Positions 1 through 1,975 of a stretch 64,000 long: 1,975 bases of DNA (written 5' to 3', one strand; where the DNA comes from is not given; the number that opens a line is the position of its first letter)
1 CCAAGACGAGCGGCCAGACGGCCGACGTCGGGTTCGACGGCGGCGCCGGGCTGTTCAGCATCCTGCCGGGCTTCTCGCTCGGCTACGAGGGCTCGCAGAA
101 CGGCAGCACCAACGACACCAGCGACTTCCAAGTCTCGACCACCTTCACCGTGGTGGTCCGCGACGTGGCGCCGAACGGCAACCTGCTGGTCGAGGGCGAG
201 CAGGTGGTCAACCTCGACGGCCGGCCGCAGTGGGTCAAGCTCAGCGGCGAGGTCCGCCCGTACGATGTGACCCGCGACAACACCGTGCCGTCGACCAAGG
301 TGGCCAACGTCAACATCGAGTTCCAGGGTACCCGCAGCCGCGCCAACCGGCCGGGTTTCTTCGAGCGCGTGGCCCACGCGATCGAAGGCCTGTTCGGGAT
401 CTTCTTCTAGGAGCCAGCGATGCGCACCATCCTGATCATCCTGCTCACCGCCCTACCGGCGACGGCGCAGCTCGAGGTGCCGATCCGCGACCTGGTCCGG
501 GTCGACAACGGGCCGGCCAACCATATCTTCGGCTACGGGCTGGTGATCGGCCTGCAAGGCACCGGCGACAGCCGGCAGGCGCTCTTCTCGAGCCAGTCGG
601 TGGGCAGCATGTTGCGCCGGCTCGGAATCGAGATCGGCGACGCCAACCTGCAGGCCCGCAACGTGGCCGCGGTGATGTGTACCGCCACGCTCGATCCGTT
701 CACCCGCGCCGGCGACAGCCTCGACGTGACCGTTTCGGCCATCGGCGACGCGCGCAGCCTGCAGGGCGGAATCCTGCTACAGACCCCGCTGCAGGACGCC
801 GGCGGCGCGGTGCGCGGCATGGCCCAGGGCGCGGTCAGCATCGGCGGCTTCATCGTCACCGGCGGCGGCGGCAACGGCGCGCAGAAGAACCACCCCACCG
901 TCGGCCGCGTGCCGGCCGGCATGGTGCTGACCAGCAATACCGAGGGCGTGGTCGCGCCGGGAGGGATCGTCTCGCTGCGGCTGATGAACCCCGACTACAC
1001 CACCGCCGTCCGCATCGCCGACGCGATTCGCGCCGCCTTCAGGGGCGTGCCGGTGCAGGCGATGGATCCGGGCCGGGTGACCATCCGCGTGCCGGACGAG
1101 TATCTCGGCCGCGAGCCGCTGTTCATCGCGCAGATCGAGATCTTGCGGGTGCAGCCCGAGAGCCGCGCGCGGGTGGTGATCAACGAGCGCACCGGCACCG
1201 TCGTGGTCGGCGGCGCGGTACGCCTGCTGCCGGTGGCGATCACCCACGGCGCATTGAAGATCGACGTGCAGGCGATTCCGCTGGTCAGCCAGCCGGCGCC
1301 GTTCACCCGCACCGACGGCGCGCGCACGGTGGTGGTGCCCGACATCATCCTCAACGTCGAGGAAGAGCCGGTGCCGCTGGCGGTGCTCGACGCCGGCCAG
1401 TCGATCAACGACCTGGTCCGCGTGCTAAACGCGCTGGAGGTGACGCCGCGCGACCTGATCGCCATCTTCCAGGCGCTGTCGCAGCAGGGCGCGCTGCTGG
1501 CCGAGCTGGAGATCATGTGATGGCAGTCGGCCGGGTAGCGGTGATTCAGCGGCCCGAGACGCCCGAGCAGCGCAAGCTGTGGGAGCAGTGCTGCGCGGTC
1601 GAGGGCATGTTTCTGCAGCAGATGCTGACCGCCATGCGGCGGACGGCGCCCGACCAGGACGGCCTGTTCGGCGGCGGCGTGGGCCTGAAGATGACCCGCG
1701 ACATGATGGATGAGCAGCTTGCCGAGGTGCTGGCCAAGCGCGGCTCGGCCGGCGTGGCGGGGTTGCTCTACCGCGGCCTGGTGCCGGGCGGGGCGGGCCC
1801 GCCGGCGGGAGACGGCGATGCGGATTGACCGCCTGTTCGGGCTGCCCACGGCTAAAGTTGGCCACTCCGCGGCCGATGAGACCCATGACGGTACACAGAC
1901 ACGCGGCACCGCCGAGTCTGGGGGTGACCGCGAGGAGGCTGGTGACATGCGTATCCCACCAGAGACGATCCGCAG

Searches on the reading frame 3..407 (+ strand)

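Call 12: search_protein_families(library=pfam, proteins=[window:3-407:+], max_evalue=0.001)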
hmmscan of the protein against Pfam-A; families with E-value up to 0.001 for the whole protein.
window:3-407:+ (135 aa): 1 family
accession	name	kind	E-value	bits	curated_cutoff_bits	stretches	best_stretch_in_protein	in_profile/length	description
PF02107.21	FlgH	-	2.4e-24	86.3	27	1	25-125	66-168/172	Flagellar L-ring protein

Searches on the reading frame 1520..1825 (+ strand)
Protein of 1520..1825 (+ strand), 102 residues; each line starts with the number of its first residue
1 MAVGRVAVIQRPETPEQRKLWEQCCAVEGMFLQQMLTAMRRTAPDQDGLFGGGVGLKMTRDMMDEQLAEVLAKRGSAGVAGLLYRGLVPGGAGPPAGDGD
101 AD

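Call 12: search_protein_families(library=pfam, proteins=[window:1520-1825:+], max_evalue=0.001)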
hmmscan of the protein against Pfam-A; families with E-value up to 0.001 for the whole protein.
window:1520-1825:+ (102 aa): 1 family
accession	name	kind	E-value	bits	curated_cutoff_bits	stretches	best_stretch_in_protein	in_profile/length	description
PF10135.14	Rod-binding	-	7.4e-13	49.3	25.1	1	38-85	2-50/51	Rod binding protein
